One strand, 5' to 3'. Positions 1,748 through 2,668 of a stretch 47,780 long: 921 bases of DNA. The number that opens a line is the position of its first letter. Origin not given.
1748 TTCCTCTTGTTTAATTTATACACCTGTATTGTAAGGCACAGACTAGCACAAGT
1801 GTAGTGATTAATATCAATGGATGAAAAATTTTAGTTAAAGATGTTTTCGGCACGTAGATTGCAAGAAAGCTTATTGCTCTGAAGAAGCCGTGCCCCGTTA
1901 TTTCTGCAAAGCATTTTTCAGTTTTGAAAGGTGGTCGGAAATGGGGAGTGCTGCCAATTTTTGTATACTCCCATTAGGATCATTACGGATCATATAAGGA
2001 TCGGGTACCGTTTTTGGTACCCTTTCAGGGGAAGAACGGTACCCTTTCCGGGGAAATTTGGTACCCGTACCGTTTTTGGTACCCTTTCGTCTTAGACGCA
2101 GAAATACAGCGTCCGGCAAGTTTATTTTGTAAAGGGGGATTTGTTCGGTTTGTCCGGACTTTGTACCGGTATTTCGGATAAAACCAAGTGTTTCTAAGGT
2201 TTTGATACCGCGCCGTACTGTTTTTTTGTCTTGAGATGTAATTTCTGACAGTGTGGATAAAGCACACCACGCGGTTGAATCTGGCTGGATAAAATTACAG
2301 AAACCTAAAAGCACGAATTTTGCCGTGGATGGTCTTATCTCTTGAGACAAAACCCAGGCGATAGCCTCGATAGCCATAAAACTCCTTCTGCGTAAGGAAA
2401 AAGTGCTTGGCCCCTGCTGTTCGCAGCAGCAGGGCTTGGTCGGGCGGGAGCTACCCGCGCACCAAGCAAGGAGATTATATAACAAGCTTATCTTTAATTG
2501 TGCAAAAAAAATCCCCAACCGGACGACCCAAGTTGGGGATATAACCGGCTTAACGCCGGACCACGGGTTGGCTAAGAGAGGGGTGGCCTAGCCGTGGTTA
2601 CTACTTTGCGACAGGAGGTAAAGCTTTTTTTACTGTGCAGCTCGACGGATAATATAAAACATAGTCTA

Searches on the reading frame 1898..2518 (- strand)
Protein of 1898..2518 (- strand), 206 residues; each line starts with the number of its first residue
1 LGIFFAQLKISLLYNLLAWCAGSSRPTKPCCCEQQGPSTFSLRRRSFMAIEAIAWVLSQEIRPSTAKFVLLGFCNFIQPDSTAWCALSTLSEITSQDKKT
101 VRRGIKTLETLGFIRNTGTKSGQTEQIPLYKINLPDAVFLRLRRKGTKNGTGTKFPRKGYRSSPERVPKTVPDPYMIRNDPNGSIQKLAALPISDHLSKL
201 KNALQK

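Call 20: search_protein_families(library=pfam, proteins=[window:1898-2518:-], max_evalue=0.01)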
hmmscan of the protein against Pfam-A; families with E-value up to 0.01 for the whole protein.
window:1898-2518:- (206 aa): 1 family
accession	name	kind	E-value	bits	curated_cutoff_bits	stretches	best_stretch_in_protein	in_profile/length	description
PF13730.12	HTH_36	-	2.9e-07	30.6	25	1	64-114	5-55/55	Helix-turn-helix domain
